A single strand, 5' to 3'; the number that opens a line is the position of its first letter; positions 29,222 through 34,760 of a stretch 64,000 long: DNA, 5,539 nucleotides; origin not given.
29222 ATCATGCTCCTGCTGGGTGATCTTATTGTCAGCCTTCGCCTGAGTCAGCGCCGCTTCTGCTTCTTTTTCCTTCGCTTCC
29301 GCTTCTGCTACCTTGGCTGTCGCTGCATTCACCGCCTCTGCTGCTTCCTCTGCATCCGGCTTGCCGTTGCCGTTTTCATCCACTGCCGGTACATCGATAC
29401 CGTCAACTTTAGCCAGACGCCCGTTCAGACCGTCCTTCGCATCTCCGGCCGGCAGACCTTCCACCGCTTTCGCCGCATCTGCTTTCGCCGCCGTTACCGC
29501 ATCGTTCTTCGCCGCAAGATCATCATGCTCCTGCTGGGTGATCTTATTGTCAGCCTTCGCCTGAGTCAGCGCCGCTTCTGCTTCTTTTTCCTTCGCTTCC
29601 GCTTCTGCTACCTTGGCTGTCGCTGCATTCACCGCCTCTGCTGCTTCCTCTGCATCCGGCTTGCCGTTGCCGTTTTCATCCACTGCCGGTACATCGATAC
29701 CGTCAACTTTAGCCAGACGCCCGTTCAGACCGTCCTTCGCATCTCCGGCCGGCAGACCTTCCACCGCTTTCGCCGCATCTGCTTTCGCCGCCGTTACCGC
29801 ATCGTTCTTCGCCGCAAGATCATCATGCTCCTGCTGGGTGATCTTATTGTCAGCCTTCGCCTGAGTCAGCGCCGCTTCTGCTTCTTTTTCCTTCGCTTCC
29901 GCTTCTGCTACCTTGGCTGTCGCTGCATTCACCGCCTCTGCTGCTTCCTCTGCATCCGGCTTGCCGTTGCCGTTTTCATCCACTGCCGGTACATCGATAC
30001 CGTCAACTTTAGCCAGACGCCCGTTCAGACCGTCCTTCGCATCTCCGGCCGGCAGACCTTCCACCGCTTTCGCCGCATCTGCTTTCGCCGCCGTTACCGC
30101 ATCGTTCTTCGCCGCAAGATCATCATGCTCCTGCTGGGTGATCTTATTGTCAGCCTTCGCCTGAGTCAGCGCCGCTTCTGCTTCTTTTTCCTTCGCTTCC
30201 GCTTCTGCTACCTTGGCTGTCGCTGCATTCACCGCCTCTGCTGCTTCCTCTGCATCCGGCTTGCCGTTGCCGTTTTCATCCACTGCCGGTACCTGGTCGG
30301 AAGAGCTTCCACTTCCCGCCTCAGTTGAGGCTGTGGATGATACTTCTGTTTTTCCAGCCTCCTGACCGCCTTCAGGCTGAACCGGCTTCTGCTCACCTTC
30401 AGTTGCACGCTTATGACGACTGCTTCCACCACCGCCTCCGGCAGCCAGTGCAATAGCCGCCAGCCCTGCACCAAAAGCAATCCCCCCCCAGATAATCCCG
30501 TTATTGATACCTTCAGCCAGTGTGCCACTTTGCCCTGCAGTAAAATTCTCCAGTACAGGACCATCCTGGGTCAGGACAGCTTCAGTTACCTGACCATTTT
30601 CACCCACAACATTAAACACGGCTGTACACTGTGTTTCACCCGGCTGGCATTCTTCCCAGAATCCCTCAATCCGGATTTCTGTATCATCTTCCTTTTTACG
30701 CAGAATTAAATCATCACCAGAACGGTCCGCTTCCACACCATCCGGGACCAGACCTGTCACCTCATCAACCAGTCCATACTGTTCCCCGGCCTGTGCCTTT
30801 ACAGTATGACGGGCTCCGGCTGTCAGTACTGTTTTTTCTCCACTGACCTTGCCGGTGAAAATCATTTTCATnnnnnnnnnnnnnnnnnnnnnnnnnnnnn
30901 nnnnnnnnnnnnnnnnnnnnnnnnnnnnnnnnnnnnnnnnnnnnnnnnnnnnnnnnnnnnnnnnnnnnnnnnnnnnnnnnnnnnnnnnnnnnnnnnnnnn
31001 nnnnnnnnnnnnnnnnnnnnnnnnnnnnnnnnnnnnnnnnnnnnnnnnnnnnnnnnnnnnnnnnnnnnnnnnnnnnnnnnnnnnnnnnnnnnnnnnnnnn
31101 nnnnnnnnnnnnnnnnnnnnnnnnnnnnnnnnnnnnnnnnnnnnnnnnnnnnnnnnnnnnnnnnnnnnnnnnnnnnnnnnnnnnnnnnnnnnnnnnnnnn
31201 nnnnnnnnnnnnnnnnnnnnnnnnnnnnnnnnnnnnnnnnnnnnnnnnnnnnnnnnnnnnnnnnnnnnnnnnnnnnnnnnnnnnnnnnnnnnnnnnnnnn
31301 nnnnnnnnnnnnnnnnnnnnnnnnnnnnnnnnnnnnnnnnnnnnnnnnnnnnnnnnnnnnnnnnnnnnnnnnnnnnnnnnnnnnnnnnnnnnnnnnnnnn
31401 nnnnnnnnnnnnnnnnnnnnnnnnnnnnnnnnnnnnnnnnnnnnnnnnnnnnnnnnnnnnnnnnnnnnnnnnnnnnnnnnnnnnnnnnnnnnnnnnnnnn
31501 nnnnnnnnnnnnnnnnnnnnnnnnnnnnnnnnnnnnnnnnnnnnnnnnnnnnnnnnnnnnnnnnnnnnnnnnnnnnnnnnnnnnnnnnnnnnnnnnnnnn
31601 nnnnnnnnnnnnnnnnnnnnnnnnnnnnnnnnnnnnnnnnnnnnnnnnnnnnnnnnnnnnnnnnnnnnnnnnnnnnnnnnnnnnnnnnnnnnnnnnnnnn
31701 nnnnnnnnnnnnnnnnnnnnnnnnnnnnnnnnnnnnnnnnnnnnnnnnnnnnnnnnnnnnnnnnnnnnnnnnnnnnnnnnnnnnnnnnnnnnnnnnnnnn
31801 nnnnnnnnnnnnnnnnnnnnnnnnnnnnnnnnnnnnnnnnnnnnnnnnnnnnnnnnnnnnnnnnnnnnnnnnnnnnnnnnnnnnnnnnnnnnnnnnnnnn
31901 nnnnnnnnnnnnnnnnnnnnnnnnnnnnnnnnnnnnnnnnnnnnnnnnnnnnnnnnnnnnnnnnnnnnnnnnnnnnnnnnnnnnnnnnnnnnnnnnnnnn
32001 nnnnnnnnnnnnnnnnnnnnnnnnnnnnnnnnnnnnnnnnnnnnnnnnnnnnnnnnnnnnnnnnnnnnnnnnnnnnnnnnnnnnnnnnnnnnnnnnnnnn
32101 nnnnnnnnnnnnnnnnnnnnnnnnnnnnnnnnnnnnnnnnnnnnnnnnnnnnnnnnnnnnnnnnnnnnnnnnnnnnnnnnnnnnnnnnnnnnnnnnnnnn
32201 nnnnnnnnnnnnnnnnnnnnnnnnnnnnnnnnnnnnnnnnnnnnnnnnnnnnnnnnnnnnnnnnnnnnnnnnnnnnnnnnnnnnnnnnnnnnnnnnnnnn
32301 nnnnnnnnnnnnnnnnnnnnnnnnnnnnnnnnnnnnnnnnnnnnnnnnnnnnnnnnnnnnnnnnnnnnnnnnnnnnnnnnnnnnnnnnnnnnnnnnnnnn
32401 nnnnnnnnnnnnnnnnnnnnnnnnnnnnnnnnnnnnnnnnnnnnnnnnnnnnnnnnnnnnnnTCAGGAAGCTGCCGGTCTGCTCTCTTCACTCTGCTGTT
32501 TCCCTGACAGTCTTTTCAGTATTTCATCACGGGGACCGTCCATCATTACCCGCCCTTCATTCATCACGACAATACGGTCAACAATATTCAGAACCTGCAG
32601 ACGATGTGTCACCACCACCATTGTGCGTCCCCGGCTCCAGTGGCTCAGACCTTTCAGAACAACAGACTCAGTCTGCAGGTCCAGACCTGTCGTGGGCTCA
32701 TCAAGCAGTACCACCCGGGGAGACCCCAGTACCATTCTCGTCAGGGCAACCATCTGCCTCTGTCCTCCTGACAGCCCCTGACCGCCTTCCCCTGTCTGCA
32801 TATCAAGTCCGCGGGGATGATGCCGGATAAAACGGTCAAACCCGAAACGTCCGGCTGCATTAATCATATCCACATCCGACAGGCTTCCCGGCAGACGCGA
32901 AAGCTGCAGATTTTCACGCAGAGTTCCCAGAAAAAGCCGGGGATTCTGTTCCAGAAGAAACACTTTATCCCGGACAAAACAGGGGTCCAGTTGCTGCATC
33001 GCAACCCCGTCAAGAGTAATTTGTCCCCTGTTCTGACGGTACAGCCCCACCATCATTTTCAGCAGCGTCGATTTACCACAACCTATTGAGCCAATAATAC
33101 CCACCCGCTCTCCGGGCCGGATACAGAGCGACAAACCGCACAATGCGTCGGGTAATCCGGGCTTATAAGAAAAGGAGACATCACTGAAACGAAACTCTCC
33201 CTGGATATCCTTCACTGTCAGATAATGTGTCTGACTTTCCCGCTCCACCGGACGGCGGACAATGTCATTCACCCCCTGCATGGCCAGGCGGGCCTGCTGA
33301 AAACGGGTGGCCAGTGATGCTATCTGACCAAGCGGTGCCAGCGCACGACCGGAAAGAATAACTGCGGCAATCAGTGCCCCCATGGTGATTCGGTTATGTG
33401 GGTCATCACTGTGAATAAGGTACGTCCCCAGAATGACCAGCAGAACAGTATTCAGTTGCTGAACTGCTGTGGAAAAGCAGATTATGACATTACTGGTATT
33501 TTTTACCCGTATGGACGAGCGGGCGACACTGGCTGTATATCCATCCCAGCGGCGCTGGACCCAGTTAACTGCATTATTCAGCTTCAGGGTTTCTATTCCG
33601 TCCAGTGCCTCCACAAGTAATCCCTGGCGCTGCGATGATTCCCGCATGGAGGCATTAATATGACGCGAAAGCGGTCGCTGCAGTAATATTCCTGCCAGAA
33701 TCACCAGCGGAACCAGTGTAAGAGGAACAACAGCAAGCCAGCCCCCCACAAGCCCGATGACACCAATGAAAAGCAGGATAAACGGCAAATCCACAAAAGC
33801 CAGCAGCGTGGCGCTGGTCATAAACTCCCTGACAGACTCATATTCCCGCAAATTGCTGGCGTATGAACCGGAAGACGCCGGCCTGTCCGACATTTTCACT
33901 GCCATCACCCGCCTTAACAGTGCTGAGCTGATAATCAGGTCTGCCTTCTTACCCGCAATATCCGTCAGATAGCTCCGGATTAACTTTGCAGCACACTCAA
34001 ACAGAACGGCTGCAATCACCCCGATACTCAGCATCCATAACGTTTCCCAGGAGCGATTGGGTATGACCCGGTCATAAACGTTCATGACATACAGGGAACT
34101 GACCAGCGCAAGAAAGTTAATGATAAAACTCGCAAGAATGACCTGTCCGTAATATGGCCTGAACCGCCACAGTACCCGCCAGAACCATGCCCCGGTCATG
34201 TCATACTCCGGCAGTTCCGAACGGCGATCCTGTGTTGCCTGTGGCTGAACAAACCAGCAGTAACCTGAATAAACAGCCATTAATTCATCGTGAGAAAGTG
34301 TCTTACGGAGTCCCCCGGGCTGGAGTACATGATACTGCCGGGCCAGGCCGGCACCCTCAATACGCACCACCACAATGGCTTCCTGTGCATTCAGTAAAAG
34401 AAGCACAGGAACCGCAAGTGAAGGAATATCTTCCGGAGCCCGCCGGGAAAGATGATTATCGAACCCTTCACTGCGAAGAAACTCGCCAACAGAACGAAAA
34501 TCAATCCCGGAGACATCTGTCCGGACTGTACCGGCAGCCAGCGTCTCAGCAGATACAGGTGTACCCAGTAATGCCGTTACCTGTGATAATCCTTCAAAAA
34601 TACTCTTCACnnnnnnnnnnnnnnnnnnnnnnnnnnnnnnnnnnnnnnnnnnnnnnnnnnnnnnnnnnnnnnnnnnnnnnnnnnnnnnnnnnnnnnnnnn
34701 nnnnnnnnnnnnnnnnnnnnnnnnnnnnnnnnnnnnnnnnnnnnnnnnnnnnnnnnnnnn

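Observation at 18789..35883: Composite tos-like type I secretion adhesin locus with extra cargo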

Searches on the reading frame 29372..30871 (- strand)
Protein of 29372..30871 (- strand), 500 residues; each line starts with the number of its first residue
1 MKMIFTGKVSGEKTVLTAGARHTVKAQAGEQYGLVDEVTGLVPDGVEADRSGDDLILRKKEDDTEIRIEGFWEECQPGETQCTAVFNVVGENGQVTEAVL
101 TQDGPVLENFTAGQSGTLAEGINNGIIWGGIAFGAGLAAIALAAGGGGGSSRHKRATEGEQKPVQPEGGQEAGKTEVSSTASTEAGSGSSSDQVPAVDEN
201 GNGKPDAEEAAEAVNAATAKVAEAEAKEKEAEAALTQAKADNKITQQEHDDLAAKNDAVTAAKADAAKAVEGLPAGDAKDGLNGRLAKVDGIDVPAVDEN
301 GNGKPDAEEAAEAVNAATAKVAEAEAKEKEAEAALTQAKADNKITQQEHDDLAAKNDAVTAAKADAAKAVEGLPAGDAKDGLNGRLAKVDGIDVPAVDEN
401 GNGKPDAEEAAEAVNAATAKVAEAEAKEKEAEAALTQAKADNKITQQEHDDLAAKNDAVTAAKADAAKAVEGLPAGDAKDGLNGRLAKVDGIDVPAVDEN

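Call 33: profile_search(protein=window:29372-30871:-)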
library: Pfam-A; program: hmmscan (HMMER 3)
A. the first sequence (500 residues): domains with independent E <= 10: 10; with E <= 0.001: 3
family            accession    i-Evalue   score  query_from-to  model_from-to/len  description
GA_3              PF22775.2     3.4e-17    63.2     206-303         2-99/100  GA-like domain
GA_3              PF22775.2     3.4e-17    63.2     306-403         2-99/100  GA-like domain
GA_3              PF22775.2     3.8e-16    59.9     406-499         2-94/100  GA-like domain
SH3BP5            PF05276.19        2.6     8.2     409-456       116-163/231  SH3 domain-binding protein 5 (SH3BP5)
LppA              PF16708.10          3     8.2     190-224         9-43/153  Lipoprotein confined to pathogenic Mycobacterium
SH3BP5            PF05276.19        3.7     7.7     309-356       116-163/231  SH3 domain-binding protein 5 (SH3BP5)
WH_MCM3_C         PF23191.1         3.9     8.2     206-247        31-70/77  MCM3-like, winged helix domain
SH3BP5            PF05276.19        4.9     7.3     209-256       116-163/231  SH3 domain-binding protein 5 (SH3BP5)
WH_MCM3_C         PF23191.1         6.3     7.5     306-347        31-70/77  MCM3-like, winged helix domain
WH_MCM3_C         PF23191.1         6.3     7.5     406-447        31-70/77  MCM3-like, winged helix domain

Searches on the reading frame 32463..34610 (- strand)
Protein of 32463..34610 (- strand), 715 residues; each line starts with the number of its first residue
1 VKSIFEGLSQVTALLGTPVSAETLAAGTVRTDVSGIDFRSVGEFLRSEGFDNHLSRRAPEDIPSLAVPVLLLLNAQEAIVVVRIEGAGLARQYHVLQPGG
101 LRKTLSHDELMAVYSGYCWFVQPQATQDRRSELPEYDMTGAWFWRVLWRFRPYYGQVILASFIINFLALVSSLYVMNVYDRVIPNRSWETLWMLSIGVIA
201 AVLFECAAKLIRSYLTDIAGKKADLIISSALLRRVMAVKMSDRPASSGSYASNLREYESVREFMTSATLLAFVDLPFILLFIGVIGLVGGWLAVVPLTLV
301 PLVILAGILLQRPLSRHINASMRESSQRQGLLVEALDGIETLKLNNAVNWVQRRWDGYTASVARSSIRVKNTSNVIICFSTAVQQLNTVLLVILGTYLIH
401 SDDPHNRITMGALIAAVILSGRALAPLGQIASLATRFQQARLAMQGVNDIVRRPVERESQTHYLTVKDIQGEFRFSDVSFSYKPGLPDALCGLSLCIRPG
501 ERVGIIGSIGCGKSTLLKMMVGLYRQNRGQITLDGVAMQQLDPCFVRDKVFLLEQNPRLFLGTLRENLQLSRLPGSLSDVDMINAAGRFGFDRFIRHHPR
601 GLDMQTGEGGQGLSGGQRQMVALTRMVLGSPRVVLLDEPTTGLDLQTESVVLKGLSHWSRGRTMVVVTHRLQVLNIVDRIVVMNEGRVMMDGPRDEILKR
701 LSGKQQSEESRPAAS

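Call 11: search_protein_families(proteins=[window:32463-34610:-], library=ncbifam, max_evalue=0.01)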
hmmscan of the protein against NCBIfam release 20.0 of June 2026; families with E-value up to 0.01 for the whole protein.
window:32463-34610:- (715 aa): 188 families (the best 25 are shown)
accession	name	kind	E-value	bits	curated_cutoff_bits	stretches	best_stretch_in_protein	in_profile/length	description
TIGR03375.1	type_I_sec_LssB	subfamily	5e-268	891.1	693.1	1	4-704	3-695/696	type I secretion system permease/ATPase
TIGR01846.1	type_I_sec_HlyB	subfamily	1.5e-113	380.4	725.55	1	41-700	37-681/694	type I secretion system permease/ATPase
TIGR01842.1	type_I_sec_PrtD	subfamily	1.2e-101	340.9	510.15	1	154-701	8-544/544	type I secretion system permease/ATPase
TIGR03796.1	NHLM_micro_ABC1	equivalog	7.2e-82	275.7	853.3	1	48-700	57-701/710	NHLP family bacteriocin export ABC transporter peptidase/permease/ATPase subunit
TIGR01193.1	bacteriocin_ABC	subfamily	4.5e-74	250.2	523.85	1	154-700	158-698/708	peptide cleavage/export ABC transporter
TIGR02203.1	MsbA_lipidA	equivalog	1.6e-68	231.6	602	1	143-700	2-558/572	lipid A export permease/ATP-binding protein MsbA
TIGR03797.1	NHLM_micro_ABC2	equivalog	5.5e-68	230.1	709.4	1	156-699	140-673/686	NHLP bacteriocin export ABC transporter permease/ATPase subunit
TIGR02204.1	MsbA_rel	hypoth_equivalog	4.2e-67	227.1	780.4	1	142-699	8-563/576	ABC transporter, permease/ATP-binding protein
TIGR02857.1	CydD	equivalog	6.5e-65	220.1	435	1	155-683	6-529/529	thiol reductant ABC exporter subunit CydD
NF008364.0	PRK11160.1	equivalog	4e-63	213.9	630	1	299-700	170-564/575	heme ABC transporter ATP-binding protein/permease CydC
NF052233.1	CphA_assoc_ABC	equivalog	3.3e-58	197.7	880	1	139-700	167-732/766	cyanophycin metabolism-associated ABC transporter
TIGR02868.1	CydC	equivalog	5.3e-58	196.9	329.05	1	279-671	145-530/530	thiol reductant ABC exporter subunit CydC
TIGR00958.1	3a01208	subfamily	8e-58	196.3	874.6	1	291-698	302-701/711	antigen peptide transporter 2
NF045513.1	HepA_fam_ABC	equivalog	5.8e-57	193.4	725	1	189-700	92-598/610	heterocyst formation ABC transporter subunit HepA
NF010178.0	PRK13657.1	equivalog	1.4e-52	179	733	1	376-700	242-559/588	glucan ABC transporter ATP-binding protein/ permease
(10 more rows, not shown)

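Call 57: profile_search(protein=window:32466-34610:-)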
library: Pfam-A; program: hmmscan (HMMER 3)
A. the first sequence (715 residues): domains with independent E <= 10: 5; with E <= 0.001: 2
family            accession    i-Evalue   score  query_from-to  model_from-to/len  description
ABC_tran          PF00005.33    8.1e-28    98.2     492-641         3-137/137  ABC transporter
ABC_membrane      PF00664.28    6.9e-24    85.4     157-415         4-262/274  ABC transporter transmembrane region
SMC_N             PF02463.25       0.01    15.7     256-684       135-212/220  RecF/RecN/SMC N terminal domain
tRNA_lig_kinase   PF08303.17       0.29    11.7     506-558         5-55/168  tRNA ligase kinase domain
ATP-synt_ab       PF00006.31       0.32    11.0     497-522        11-36/213  ATP synthase alpha/beta family, nucleotide-binding domain
